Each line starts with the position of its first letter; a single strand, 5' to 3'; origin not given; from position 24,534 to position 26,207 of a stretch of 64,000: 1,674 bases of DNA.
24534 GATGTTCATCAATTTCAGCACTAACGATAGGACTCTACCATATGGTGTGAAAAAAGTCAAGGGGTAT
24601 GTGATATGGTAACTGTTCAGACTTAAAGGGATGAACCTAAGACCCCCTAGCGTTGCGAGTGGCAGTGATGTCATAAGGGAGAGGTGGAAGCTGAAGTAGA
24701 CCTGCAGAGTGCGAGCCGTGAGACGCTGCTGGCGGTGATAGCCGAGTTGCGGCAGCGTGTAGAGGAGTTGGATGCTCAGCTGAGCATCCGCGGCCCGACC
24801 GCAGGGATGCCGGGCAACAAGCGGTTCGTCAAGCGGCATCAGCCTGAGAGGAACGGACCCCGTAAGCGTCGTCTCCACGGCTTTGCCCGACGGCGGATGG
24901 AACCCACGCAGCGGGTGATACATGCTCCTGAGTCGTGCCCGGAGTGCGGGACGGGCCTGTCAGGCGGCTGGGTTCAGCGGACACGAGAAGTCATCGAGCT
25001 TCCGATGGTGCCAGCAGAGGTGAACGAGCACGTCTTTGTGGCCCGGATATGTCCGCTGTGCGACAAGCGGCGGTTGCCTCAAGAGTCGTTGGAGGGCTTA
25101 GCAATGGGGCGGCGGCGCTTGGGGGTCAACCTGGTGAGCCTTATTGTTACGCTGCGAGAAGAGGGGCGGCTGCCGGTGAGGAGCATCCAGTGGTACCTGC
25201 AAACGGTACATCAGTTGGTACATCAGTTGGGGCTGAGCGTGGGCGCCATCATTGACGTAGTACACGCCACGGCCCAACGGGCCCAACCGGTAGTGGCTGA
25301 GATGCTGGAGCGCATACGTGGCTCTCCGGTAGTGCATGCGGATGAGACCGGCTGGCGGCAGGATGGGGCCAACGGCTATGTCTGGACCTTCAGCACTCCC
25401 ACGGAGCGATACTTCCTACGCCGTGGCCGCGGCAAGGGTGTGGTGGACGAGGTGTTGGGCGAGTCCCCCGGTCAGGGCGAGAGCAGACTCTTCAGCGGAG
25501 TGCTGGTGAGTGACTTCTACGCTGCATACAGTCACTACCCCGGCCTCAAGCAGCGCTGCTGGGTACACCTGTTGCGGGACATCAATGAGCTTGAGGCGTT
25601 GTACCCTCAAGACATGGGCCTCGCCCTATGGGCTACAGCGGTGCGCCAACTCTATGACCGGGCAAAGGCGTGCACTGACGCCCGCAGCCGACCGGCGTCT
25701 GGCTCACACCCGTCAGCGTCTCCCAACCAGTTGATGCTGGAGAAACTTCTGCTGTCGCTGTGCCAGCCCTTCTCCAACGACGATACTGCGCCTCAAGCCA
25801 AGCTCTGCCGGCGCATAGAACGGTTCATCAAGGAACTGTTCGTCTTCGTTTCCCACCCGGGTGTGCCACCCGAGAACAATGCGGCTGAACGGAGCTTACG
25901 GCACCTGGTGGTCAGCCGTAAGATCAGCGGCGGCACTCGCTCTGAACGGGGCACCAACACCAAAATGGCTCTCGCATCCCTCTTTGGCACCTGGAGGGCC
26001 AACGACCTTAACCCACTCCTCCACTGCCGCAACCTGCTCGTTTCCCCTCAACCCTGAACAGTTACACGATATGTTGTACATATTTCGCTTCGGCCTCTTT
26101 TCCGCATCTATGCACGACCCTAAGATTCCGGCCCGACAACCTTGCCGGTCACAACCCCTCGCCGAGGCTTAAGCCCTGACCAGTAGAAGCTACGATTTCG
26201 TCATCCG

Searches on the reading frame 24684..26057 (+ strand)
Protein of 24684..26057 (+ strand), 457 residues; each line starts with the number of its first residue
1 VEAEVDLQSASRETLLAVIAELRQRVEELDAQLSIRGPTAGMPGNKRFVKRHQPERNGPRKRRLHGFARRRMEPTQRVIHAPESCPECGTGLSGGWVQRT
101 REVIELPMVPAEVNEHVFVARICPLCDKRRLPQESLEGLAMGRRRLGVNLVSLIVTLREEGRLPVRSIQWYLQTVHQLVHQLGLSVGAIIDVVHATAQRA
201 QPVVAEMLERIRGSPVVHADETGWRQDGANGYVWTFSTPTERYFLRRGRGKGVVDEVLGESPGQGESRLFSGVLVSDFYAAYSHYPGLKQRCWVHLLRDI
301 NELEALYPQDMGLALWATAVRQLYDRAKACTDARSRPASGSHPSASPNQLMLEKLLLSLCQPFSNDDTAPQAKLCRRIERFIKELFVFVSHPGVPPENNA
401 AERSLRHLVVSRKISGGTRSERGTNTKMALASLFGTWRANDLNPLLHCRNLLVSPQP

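Call 54: search_protein_families(library=pfam, proteins=[window:24684-26057:+], max_evalue=0.00001)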
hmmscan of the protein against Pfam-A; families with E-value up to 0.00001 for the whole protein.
window:24684-26057:+ (457 aa): 1 family
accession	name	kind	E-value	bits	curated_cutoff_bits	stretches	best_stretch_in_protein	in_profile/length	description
PF03050.20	DDE_Tnp_IS66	-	3.5e-35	122.2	23.1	1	149-424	7-282/284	Transposase IS66 family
